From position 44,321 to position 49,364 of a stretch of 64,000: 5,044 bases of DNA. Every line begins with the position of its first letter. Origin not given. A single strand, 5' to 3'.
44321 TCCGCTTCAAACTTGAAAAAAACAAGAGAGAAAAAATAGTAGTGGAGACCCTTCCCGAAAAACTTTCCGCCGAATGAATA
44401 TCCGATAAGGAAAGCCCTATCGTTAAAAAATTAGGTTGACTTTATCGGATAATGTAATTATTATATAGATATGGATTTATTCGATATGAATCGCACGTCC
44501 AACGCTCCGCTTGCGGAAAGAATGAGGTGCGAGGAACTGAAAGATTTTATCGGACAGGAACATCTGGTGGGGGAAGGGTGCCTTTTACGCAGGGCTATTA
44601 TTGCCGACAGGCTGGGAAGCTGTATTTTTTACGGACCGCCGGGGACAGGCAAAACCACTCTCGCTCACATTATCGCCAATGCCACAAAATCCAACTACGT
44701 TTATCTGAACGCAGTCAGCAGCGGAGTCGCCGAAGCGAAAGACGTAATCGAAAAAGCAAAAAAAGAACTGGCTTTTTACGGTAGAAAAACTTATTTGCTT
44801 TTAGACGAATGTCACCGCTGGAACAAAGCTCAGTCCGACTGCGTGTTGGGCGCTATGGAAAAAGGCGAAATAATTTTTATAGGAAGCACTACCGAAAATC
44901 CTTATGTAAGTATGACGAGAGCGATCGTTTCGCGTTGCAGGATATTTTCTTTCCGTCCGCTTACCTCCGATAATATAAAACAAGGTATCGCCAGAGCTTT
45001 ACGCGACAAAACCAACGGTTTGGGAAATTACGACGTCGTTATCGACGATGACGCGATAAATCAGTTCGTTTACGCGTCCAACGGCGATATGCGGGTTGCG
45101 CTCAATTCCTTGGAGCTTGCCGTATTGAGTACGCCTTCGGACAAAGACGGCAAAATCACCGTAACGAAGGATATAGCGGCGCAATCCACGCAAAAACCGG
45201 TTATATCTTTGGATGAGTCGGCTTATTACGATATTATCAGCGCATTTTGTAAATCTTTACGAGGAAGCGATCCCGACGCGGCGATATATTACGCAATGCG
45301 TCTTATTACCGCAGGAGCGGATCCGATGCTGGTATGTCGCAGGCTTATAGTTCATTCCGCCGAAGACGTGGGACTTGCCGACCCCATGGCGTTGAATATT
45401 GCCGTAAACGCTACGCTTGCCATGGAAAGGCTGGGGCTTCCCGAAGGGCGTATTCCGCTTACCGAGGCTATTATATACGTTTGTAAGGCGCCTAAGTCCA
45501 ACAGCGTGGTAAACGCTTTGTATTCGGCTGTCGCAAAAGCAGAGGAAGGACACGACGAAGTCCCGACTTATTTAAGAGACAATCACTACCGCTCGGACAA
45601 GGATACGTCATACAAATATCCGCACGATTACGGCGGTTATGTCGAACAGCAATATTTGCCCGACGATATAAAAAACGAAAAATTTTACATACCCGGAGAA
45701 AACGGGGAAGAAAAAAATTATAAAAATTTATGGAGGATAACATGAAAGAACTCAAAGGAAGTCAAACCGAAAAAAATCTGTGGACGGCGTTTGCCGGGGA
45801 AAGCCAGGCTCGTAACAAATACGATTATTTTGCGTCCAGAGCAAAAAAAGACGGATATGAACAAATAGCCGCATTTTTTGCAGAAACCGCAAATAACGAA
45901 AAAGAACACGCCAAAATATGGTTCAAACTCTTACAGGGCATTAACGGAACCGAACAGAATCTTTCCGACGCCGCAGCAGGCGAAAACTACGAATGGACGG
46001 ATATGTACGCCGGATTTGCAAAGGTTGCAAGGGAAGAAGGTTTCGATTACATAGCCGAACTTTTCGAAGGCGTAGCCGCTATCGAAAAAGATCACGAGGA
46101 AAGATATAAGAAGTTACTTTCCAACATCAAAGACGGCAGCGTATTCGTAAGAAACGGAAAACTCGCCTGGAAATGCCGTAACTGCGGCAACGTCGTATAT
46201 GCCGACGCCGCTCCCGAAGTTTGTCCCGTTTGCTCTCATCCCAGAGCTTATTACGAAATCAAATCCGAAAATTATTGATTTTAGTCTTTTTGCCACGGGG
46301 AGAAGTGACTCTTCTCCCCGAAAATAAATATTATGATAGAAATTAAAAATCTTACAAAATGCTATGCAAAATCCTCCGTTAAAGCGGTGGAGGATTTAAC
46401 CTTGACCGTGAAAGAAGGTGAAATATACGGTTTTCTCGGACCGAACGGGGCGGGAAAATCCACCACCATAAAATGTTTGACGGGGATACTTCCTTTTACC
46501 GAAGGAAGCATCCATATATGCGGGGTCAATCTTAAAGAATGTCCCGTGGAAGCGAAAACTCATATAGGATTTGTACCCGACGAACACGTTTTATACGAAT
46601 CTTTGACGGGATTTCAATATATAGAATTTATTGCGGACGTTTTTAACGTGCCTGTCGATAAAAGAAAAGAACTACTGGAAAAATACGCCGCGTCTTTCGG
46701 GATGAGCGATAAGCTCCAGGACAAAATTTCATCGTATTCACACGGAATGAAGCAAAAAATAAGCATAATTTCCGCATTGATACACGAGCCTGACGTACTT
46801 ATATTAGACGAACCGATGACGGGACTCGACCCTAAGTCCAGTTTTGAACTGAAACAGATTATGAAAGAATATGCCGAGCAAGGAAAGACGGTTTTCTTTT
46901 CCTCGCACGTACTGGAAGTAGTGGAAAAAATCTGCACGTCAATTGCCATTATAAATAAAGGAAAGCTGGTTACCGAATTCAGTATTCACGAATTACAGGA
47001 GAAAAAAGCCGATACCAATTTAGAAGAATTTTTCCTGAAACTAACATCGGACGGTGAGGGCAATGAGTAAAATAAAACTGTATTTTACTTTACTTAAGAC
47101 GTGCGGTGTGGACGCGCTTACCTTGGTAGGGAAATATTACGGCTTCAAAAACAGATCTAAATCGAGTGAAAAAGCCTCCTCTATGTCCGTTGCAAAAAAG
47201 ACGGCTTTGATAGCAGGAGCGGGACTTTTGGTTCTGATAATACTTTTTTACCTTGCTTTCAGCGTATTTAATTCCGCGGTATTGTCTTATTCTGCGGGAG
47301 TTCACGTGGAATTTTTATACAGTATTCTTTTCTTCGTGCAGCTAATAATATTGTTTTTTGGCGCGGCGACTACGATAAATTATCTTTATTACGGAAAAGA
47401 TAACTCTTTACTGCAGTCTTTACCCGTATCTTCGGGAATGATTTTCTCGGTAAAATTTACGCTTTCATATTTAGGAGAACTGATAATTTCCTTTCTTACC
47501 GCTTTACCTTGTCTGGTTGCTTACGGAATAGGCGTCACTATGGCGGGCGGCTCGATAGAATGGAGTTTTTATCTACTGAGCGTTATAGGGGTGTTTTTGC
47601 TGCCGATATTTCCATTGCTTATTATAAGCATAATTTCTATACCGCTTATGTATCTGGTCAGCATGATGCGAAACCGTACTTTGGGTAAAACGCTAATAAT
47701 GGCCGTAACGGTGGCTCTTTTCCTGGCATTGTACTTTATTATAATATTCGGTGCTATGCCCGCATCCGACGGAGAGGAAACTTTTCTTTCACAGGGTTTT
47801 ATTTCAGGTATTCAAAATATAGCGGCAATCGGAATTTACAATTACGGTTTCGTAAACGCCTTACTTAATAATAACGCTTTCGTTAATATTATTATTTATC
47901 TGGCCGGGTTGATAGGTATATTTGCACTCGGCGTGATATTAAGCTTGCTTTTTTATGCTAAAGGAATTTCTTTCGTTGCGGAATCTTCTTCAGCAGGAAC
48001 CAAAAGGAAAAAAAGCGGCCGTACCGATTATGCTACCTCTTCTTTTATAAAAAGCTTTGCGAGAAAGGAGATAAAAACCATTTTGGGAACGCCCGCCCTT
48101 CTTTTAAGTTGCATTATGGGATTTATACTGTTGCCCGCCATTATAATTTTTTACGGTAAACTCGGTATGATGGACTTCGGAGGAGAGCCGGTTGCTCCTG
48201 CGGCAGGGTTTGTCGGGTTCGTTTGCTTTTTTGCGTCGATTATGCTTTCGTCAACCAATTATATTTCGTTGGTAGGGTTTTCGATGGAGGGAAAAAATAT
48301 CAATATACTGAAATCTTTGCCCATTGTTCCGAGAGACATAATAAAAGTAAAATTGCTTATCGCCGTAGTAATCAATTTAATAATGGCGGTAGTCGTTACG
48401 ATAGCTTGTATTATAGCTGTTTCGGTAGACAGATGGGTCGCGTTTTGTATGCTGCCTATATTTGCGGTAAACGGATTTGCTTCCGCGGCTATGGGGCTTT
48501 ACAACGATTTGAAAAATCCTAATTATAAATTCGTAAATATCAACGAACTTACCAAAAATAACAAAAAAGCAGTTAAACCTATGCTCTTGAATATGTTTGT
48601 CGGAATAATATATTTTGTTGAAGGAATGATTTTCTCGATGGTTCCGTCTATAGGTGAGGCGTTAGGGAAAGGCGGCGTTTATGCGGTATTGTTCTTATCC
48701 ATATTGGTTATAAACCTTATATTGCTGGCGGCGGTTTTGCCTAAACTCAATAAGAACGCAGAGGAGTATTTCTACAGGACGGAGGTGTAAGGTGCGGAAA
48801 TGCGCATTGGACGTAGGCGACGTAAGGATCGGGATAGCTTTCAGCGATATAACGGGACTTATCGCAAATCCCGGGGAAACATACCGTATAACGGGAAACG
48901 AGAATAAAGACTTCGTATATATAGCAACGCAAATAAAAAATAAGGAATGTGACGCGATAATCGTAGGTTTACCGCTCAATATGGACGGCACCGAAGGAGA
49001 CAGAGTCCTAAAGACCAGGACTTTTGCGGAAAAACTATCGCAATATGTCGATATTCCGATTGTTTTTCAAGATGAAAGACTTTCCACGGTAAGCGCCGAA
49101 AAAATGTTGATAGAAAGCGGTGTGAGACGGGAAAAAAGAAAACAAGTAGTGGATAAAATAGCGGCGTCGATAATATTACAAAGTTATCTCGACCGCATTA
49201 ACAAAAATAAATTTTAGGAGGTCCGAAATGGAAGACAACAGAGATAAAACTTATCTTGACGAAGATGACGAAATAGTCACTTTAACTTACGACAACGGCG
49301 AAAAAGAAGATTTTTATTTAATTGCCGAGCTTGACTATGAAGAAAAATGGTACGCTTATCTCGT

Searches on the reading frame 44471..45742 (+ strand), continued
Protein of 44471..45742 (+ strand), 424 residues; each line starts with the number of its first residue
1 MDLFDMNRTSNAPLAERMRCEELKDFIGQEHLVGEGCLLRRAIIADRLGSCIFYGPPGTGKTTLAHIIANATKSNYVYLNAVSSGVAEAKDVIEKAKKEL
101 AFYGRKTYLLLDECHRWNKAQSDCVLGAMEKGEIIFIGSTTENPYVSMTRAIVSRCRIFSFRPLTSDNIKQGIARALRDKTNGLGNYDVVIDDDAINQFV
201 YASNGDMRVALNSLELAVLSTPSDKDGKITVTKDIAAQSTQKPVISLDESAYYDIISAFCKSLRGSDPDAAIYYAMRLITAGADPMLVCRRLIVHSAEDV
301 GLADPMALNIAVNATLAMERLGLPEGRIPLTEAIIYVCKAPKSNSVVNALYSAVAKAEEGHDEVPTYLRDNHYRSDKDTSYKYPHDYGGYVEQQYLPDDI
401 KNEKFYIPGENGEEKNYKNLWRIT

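Call 42: find_encoding_contigs(protein=P0239, flank=10000, max_places=1)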
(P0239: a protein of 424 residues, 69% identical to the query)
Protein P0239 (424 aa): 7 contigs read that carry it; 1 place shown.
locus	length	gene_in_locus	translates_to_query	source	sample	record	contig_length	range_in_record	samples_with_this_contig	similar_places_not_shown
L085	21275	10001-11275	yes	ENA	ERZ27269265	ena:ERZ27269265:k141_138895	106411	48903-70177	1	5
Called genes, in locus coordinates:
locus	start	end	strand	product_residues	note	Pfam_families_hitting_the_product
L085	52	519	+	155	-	PF22811:Zn_ribbon_NrdR, PF03477:ATP-cone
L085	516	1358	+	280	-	PF00849:PseudoU_synth_2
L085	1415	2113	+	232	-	PF04542:Sigma70_r2, PF04545:Sigma70_r4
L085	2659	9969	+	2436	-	PF10091:Glycoamylase, PF06165:GH94_b-supersand, PF17167:Glyco_hydro_94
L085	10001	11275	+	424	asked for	PF05496:RuvB_N, PF20720:nSTAND3 (faint), PF00004:AAA, PF13173:AAA_14, PF16193:AAA_assoc_2, PF12002:MgsA_C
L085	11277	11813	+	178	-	PF02915:Rubrerythrin, PF21349:RUBY_RBDX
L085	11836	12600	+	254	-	PF00005:ABC_tran, PF13304:AAA_21 (weak)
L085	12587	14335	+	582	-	PF09847:12TM_1 (weak), PF16949:ABC_tran_2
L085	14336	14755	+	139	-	PF03652:RuvX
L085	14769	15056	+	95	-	PF06949:DUF1292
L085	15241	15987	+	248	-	PF00318:Ribosomal_S2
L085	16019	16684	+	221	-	PF25025:EF-Ts_N (weak), PF00889:EF_TS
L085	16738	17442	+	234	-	PF00696:AA_kinase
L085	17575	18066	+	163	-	-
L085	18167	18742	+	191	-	PF01765:RRF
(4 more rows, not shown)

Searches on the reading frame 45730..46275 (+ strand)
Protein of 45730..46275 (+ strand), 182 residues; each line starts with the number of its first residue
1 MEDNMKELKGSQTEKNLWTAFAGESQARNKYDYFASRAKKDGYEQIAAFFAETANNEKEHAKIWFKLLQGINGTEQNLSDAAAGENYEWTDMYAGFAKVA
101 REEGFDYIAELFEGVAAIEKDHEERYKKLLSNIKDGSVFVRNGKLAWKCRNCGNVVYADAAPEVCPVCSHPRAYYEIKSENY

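Call 11: search_protein_families(library=pfam, proteins=[window:45730-46275:+], max_evalue=0.00001)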
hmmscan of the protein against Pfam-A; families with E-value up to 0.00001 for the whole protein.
window:45730-46275:+ (182 aa): 3 families
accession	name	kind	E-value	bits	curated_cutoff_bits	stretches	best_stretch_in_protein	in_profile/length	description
PF02915.23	Rubrerythrin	-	3.3e-27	96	22.8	1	15-130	1-137/137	Rubrerythrin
PF21349.2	RUBY_RBDX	-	1.4e-11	44.1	26.5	1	147-176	1-30/30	Rubrerythrin, rubredoxin-like domain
PF00210.30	Ferritin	-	6.3e-07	29.9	24.5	0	16-134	3-140/142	Ferritin-like domain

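Call 53: search_protein_families(library=ncbifam, proteins=[window:45730-46275:+], max_evalue=0.00001)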
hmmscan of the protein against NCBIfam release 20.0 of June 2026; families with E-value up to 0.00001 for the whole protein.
window:45730-46275:+ (182 aa): 2 families
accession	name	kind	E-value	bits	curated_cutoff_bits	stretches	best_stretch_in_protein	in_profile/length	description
NF045767.1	RuberyRbr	equivalog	2.2e-75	253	200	1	5-182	1-194/194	rubrerythrin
NF045783.1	Nigrythrn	equivalog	5.8e-22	78.8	340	1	12-175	28-199/202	nigerythrin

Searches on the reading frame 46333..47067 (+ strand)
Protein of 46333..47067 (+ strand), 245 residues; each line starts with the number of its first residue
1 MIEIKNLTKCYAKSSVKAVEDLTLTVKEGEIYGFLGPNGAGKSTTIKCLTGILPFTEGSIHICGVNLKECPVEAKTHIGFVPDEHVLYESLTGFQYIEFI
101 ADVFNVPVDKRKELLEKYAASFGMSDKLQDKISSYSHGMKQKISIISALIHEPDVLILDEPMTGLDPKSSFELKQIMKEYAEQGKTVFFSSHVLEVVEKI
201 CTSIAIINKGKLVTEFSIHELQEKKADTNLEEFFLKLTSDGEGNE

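Call 11: search_protein_families(library=pfam, proteins=[window:46333-47067:+], max_evalue=0.00001)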
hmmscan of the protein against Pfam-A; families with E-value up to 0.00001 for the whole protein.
window:46333-47067:+ (245 aa): 2 families
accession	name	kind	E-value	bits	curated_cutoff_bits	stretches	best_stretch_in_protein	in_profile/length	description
PF00005.33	ABC_tran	-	7.6e-30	104.7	25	1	20-162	2-136/137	ABC transporter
PF13304.12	AAA_21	-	2.2e-13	51.4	27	1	120-196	223-302/304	AAA domain, putative AbiEii toxin, Type IV TA system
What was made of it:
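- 46333..48790 (+): ABC-2-type pair: DrrA/GldA-like ATPase (46333-47070) and a 578-aa permease with about 12-14 TM helices (47054-48790). It is the only transporter near cgs. It is a candidate exporter, not a demonstrated one. PF00005 (call 11).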

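Call 53: search_protein_families(library=ncbifam, proteins=[window:46333-47067:+], max_evalue=0.00001)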
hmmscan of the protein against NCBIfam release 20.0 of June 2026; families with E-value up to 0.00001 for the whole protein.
window:46333-47067:+ (245 aa): 182 families (the best 25 are shown)
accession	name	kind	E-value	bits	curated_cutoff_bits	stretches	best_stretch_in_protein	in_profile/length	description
TIGR03522.1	GldA_ABC_ATP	equivalog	4.3e-62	210.3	402.6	1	2-230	3-228/301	gliding motility-associated ABC transporter ATP-binding subunit GldA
TIGR01188.1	drrA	subfamily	1.9e-61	208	312.45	1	15-229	5-219/302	daunorubicin resistance ABC transporter, ATP-binding protein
NF033858.1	ABC2_perm_RbbA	equivalog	4.7e-51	173.7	1050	1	2-242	267-505/909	ribosome-associated ATPase/putative transporter RbbA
TIGR03740.1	galliderm_ABC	subfamily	9e-49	166.2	309.75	1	3-237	2-221/223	lantibiotic protection ABC transporter ATP-binding subunit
TIGR03864.1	PQQ_ABC_ATP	hypoth_equivalog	1.2e-44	152.5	302.25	1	2-238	2-236/236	ABC transporter, ATP-binding subunit, PQQ-dependent alcohol dehydrogenase system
NF010060.0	PRK13537.1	equivalog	4.1e-43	147.4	521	1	2-228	16-240/314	nodulation factor ABC transporter ATP-binding protein NodI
NF047565.1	PSM_export_PmtA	equivalog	6.7e-39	133.9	350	1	2-224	3-218/282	phenol-soluble modulin export ABC transporter ATP-binding protein PmtA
TIGR04406.1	LPS_export_lptB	equivalog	6.2e-38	130.4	240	1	2-225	2-226/239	LPS export ABC transporter ATP-binding protein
TIGR04521.1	ECF_ATPase_2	equivalog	6.9e-38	130.3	330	1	2-226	1-237/279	energy-coupling factor transporter ATPase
NF010059.0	PRK13536.1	equivalog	1.4e-36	125.9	549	1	2-229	44-269/342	nodulation factor ABC transporter ATP-binding protein NodI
TIGR02314.1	ABC_MetN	equivalog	9e-36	123.6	499.7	1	1-238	1-244/343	methionine ABC transporter ATP-binding protein MetN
TIGR01257.1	rim_protein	equivalog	5.4e-35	119.7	4012.85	1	2-230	1938-2166/2272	rim ABC transporter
NF047568.1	PSM_export_PmtC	equivalog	2.5e-34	119.1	375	1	3-225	2-211/290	phenol-soluble modulin export ABC transporter ATP-binding protein PmtC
TIGR01288.1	nodI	equivalog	3.4e-34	118.2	424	1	2-231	5-232/303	nodulation factor ABC transporter ATP-binding protein NodI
TIGR04520.1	ECF_ATPase_1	equivalog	1.7e-33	116.2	315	1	2-226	1-228/269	energy-coupling factor transporter ATPase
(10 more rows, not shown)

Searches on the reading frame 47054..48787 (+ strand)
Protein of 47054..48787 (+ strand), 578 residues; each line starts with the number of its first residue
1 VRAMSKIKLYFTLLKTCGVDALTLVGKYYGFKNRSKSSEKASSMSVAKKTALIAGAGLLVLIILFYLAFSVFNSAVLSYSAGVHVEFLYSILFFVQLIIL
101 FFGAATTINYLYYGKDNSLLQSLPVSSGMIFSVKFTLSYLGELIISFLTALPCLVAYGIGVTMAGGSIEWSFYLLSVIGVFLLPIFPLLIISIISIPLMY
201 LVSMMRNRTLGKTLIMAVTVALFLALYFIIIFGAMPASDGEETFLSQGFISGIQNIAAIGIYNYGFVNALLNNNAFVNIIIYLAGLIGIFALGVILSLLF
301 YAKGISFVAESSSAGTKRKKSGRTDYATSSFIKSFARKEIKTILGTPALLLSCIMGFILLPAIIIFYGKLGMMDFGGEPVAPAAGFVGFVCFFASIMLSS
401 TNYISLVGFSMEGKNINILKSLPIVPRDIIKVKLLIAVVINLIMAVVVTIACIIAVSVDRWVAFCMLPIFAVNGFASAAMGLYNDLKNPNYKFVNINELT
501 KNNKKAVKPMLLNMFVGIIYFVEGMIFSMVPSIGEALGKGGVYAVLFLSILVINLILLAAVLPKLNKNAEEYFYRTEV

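Call 12: search_protein_families(library=pfam, proteins=[window:47054-48787:+], max_evalue=0.00001)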
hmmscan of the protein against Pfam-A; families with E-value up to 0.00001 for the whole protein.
window:47054-48787:+ (578 aa): 0 families

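Call 38: search_protein_families(library=pfam, proteins=[window:47054-48787:+], max_evalue=0.01)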
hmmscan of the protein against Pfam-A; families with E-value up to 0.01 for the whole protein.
window:47054-48787:+ (578 aa): 1 family
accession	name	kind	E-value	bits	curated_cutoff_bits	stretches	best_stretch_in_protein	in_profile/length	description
PF16949.11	ABC_tran_2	-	0.00029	20.2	25.7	1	52-467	12-435/542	Putative ATP-binding cassette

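Call 49: find_related_loci(query=A1, collection=metagenome_contigs, flank=10000)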
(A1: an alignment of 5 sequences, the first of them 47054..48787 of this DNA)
Query A1 (578 aa) in metagenome_contigs; peptide patterns used: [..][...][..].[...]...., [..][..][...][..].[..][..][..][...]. (x = any residue, [..] = any of these).
220 stretches matched a pattern; 11 encode a relative of the query (tblastn E <= 1e-3); 11 distinct loci.
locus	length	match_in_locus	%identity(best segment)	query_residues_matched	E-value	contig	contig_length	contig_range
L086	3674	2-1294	99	148-578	0e+0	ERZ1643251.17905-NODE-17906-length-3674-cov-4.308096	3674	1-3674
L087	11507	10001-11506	39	2-499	2e-91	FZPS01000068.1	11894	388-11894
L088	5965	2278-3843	34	31-556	4e-78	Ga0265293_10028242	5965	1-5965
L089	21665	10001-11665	37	30-578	6e-104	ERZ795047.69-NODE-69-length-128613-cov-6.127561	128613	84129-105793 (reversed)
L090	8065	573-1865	28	101-519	2e-37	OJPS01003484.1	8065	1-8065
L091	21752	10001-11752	38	4-577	6e-103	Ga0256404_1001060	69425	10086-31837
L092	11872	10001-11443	25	48-513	2e-16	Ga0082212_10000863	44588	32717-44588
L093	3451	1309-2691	23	80-530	9e-16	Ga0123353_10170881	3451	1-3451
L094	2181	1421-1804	27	82-210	1e-6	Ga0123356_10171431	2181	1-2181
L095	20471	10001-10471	28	309-447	2e-6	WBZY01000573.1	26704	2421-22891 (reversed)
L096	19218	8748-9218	27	309-447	3e-6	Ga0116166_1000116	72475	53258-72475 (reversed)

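Call 53: search_protein_families(library=ncbifam, proteins=[window:47054-48787:+], max_evalue=0.00001)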
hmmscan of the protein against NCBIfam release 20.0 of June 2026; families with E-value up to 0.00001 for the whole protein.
window:47054-48787:+ (578 aa): 0 families

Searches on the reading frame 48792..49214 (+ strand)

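Call 12: search_protein_families(library=pfam, proteins=[window:48792-49214:+], max_evalue=0.00001)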
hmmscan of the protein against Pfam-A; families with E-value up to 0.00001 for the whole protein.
window:48792-49214:+ (141 aa): 1 family
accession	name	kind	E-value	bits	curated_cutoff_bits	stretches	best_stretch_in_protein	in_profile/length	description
PF03652.20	RuvX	-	1.2e-43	149.2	29.2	1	1-134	1-133/134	Holliday junction resolvase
